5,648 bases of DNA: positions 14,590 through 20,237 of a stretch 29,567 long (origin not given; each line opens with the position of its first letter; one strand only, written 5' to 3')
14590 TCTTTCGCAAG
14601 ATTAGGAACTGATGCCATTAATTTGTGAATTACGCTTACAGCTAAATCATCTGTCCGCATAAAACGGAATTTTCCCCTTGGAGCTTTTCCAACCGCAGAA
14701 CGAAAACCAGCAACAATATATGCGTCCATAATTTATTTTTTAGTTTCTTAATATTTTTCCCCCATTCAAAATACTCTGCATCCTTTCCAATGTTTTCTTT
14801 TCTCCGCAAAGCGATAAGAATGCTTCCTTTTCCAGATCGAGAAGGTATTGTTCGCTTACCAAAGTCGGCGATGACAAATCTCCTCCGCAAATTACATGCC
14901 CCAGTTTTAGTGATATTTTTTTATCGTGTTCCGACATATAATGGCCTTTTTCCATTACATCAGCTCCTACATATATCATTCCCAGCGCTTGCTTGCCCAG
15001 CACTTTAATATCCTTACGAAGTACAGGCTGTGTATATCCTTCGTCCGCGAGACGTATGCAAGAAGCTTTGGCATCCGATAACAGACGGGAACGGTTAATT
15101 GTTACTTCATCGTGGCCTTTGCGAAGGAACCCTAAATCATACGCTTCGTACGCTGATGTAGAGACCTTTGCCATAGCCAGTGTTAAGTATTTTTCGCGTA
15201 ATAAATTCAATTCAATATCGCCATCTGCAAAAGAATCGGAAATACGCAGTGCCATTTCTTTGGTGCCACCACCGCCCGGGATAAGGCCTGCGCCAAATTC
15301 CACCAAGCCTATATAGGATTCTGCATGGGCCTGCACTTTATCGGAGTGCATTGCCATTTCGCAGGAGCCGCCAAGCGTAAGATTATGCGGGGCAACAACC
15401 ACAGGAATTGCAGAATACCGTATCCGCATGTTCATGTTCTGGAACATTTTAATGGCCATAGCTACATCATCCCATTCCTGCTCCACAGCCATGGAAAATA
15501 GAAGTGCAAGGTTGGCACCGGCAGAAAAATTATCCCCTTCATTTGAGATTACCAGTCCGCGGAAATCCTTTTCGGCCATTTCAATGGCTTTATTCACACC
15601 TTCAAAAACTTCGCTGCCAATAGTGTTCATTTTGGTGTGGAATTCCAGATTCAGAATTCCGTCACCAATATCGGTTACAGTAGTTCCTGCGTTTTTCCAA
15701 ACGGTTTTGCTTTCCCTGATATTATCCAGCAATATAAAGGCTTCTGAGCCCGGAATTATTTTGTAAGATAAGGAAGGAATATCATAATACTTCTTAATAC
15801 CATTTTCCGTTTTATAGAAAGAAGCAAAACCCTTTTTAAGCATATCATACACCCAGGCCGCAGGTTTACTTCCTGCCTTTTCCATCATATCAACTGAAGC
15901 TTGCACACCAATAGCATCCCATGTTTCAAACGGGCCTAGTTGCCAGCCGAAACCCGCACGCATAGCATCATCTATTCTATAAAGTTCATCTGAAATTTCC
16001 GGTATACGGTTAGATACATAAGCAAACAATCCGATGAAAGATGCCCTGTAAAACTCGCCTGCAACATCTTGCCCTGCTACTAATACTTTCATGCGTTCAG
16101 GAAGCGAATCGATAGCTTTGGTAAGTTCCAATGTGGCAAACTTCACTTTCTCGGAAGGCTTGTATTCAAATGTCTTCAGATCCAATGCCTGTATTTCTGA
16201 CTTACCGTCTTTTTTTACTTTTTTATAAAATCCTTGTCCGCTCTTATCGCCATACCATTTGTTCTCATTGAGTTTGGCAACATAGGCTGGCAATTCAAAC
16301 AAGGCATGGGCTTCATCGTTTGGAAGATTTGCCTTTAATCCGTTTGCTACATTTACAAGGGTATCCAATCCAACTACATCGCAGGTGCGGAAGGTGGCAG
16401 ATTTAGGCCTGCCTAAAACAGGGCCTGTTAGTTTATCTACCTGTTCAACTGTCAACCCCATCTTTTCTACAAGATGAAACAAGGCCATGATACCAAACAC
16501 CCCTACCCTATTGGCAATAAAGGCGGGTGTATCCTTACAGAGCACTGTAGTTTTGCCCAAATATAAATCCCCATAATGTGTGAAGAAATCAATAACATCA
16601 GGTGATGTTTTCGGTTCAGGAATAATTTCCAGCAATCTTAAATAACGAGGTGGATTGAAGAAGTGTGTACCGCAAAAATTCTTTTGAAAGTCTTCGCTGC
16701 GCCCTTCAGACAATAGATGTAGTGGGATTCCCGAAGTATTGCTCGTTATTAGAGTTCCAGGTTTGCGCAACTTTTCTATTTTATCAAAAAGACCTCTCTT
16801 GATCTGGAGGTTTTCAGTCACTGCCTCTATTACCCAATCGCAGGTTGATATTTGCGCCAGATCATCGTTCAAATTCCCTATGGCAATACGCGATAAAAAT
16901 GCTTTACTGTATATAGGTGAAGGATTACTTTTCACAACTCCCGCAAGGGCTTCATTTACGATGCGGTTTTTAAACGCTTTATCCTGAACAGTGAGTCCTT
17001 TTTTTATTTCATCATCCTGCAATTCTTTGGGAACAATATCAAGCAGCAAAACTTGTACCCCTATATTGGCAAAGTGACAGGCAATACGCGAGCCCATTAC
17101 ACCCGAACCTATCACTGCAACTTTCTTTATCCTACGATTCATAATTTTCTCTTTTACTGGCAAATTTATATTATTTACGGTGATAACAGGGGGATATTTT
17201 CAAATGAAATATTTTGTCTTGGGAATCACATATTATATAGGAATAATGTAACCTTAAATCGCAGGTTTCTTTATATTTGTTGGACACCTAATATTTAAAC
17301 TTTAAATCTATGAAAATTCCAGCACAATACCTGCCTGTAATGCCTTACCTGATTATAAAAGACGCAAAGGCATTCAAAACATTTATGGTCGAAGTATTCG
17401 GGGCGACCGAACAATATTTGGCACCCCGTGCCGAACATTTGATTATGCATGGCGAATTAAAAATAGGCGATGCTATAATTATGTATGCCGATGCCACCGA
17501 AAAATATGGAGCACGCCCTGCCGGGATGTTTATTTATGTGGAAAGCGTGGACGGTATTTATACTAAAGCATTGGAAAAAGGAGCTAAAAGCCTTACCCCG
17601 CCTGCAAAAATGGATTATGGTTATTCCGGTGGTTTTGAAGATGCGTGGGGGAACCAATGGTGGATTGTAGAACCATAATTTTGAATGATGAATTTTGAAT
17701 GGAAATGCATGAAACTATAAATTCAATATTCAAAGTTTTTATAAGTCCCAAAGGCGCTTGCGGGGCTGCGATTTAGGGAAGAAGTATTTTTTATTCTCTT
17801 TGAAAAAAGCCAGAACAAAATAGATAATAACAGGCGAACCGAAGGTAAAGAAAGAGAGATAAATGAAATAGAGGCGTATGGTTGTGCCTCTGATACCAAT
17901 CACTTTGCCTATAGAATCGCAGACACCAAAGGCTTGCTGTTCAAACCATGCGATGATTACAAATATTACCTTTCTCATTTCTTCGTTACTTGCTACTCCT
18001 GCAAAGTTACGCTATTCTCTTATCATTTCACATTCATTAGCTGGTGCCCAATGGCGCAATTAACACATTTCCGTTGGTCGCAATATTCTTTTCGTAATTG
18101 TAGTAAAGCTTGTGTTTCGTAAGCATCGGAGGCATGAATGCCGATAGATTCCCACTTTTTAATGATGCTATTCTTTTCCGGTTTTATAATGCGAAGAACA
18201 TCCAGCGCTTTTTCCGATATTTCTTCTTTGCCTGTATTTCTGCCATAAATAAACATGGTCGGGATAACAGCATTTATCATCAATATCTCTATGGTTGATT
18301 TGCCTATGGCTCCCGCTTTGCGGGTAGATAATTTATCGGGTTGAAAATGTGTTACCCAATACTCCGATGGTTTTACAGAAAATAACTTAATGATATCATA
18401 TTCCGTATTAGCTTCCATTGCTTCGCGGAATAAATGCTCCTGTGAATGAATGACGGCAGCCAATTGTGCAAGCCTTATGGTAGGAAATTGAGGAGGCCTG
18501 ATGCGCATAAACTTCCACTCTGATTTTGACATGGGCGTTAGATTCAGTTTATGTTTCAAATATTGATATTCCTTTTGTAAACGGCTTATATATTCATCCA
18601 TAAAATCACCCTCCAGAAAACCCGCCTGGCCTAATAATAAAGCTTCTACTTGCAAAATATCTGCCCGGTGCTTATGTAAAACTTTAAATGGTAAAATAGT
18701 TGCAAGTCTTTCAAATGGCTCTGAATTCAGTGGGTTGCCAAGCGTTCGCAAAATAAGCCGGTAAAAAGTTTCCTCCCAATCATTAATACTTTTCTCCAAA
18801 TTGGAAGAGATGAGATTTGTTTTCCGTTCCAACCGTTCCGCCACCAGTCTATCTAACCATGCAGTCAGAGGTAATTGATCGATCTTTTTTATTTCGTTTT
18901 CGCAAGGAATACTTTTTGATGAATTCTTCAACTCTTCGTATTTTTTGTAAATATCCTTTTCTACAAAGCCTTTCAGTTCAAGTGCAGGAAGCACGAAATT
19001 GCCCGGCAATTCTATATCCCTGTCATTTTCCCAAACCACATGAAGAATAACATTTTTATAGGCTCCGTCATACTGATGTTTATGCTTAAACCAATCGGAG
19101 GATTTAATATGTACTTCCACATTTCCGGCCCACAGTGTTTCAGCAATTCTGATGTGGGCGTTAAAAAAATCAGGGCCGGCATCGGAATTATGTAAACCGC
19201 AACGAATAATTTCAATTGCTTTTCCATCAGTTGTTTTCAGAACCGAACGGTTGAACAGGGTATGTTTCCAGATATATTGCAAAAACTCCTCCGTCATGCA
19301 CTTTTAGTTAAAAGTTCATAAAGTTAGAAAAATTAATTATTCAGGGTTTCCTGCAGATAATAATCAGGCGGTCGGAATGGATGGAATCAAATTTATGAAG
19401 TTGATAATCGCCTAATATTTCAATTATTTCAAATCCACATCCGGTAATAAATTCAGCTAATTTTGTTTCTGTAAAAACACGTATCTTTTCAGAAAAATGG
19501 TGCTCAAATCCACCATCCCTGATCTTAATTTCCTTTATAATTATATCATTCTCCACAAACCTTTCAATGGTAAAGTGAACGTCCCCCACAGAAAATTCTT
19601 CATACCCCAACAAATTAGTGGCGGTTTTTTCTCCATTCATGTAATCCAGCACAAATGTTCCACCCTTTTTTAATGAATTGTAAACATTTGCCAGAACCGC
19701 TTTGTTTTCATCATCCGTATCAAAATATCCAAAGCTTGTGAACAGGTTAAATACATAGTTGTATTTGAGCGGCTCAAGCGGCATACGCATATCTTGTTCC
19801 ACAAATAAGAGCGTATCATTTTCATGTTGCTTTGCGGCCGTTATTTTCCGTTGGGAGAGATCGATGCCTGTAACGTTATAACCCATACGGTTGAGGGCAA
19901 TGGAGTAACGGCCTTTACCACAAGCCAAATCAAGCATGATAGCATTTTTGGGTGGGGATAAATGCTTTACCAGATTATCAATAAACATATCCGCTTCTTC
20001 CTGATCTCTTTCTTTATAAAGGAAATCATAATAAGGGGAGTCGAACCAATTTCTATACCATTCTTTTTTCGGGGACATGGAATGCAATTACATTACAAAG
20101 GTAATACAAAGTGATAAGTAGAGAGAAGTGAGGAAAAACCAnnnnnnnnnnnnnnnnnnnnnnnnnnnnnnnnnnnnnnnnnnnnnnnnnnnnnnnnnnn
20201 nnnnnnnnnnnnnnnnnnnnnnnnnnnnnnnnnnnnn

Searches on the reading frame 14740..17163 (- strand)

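Call 78: search_protein_families(library=pfam, proteins=[window:14740-17163:-], max_evalue=0.00001)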
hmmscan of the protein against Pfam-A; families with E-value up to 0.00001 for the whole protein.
window:14740-17163:- (807 aa): 3 families
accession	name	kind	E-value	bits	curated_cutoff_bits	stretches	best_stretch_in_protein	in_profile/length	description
PF02737.24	3HCDH_N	-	2.5e-41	142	22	1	14-212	1-180/180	3-hydroxyacyl-CoA dehydrogenase, NAD binding domain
PF00725.27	3HCDH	-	2e-19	70.3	22.1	1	215-314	2-96/97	3-hydroxyacyl-CoA dehydrogenase, C-terminal domain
PF00378.25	ECH_1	-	3.2e-12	46.7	27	1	501-647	4-150/251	Enoyl-CoA hydratase/isomerase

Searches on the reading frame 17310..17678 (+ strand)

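Call 78: search_protein_families(library=pfam, proteins=[window:17310-17678:+], max_evalue=0.00001)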
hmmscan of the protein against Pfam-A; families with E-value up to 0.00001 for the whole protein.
window:17310-17678:+ (122 aa): 1 family
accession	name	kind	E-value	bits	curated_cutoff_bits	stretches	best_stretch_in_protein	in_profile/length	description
PF00903.31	Glyoxalase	-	5e-07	30.6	20.6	1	14-119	7-121/121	Glyoxalase/Bleomycin resistance protein/Dioxygenase superfamily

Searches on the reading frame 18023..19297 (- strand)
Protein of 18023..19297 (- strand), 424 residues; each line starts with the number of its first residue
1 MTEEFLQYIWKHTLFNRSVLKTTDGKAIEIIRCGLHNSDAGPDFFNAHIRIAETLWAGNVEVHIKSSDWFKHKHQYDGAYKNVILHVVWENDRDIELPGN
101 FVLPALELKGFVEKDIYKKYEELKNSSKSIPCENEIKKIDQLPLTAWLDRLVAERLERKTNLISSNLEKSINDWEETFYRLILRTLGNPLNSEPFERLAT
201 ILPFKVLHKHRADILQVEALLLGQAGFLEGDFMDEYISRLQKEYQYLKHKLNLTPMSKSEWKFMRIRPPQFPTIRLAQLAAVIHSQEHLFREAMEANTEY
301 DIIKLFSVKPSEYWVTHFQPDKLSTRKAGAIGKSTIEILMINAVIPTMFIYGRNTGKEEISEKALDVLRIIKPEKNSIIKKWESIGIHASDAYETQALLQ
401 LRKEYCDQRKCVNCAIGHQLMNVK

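Call 3: search_protein_families(library=pfam, proteins=[window:18023-19297:-], max_evalue=0.01)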
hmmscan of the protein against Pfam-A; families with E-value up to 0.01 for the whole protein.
window:18023-19297:- (424 aa): 1 family
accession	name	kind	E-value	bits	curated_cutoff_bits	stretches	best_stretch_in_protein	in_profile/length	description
PF11013.13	DUF2851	-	1.2e-147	492.2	25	1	3-377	1-375/375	Protein of unknown function (DUF2851)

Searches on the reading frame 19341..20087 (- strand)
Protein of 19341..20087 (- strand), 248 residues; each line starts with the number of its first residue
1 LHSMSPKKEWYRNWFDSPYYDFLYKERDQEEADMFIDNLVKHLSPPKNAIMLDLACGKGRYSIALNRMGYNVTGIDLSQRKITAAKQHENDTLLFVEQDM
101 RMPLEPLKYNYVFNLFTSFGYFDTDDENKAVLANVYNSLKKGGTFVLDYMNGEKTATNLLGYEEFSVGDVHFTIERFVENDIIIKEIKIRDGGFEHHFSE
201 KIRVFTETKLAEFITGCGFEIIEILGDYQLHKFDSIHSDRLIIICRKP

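Call 3: search_protein_families(library=pfam, proteins=[window:19341-20087:-], max_evalue=0.01)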
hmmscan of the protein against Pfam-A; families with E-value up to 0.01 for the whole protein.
window:19341-20087:- (248 aa): 14 families
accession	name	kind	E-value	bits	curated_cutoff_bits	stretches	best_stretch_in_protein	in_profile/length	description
PF13847.12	Methyltransf_31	-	5.2e-14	52.6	27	1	47-153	3-115/145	Methyltransferase domain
PF13649.12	Methyltransf_25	-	6.9e-14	52.8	27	1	52-143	2-97/97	Methyltransferase domain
PF08241.18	Methyltransf_11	-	1.3e-12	48.6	21.2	1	52-147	1-95/95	Methyltransferase domain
PF13489.12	Methyltransf_23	-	1.3e-11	44.9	27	1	35-223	8-163/164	Methyltransferase domain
PF08242.18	Methyltransf_12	-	1.7e-08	35.5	30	1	52-145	1-98/98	Methyltransferase domain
PF03848.20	TehB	-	1.3e-07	31.7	20.4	1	37-144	23-129/193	Tellurite resistance protein TehB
PF08003.17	Methyltransf_9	-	5.4e-05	22.8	23.8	1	31-150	99-220/315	Protein of unknown function (DUF1698)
PF03291.22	mRNA_G-N7_MeTrfase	-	6.4e-05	22.6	26.6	1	34-150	47-183/315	mRNA (guanine-N(7))-methyltransferase domain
PF01555.25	N6_N4_Mtase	-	0.00037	20.9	26.7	0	36-86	171-220/221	DNA methylase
PF01209.24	Ubie_methyltran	-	0.00053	19.8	20.1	1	43-147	43-151/233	ubiE/COQ5 methyltransferase family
PF05175.20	MTS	-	0.0014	18.8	23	1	37-112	21-102/170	Methyltransferase small domain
PF05724.17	TPMT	-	0.0017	18.5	26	1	28-88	18-79/218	Thiopurine S-methyltransferase (TPMT)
PF13679.12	Methyltransf_32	-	0.0067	16.8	27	0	34-92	11-76/143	Methyltransferase domain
PF02353.26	CMAS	-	0.008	16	27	0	36-157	51-174/273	Mycolic acid cyclopropane synthetase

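Call 4: search_protein_families(library=ncbifam, proteins=[window:19341-20087:-], max_evalue=0.01)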
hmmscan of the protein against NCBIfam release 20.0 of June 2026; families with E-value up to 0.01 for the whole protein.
window:19341-20087:- (248 aa): 34 families (the best 25 are shown)
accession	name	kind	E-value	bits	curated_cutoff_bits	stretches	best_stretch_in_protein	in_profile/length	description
NF041820.1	daptide_MTase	equivalog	1.1e-13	51.2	175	1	49-222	38-225/243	daptide-type RiPP biosynthesis methyltransferase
NF051855.1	GlySarMtaseBact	equivalog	1.2e-11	44.7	350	1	24-231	34-241/259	glycine/sarcosine N-methyltransferase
TIGR01983.1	UbiG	equivalog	1.5e-10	40.7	102.95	1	44-156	46-160/228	bifunctional 2-polyprenyl-6-hydroxyphenol methylase/3-demethylubiquinol 3-O-methyltransferase UbiG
TIGR01934.1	MenG_MenH_UbiE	subfamily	7.2e-10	38.5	158.35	1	37-153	29-148/223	ubiquinone/menaquinone biosynthesis methyltransferase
NF045667.1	MTase_DVU1556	equivalog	8.6e-10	38.4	155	1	37-148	12-120/213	DVU_1556 family methyltransferase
NF008992.0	PRK12335.1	equivalog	1.4e-08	34.3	303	1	21-150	99-227/289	SAM-dependent methyltransferase TehB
NF001244.0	PRK00216.1-5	equivalog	4.3e-08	32.7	216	1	38-153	39-160/236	bifunctional demethylmenaquinone methyltransferase/2-methoxy-6-polyprenyl-1,4-benzoquinol methylase UbiE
NF043040.1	corrin_prot_MT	hypoth_equivalog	2.8e-07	30.2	180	1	33-147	28-147/216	corrinoid protein-associated methyltransferase CpaM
TIGR02021.1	BchM-ChlM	equivalog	7.9e-07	28.7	158.9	1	37-115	42-125/218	magnesium protoporphyrin IX methyltransferase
TIGR04345.1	ovoA_Cterm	equivalog_domain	8.2e-07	28.8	170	1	45-88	39-82/242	putative 4-mercaptohistidine N1-methyltransferase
TIGR02072.1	BioC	equivalog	1.9e-06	27.8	184.95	1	37-147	21-132/244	malonyl-ACP O-methyltransferase BioC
TIGR00477.1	tehB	equivalog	2.1e-06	27.2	219.5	1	36-144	65-171/238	tellurite resistance methyltransferase TehB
NF008405.0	PRK11207.1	equivalog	3.7e-06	26.5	218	1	47-143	30-128/198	tellurite resistance methyltransferase TehB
NF001241.0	PRK00216.1-2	equivalog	2.1e-05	24.3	327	1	40-147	44-147/231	demethylmenaquinone methyltransferase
NF011529.0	PRK14968.1-3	equivalog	5.4e-05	22.7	162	1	31-110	22-100/198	putative methyltransferase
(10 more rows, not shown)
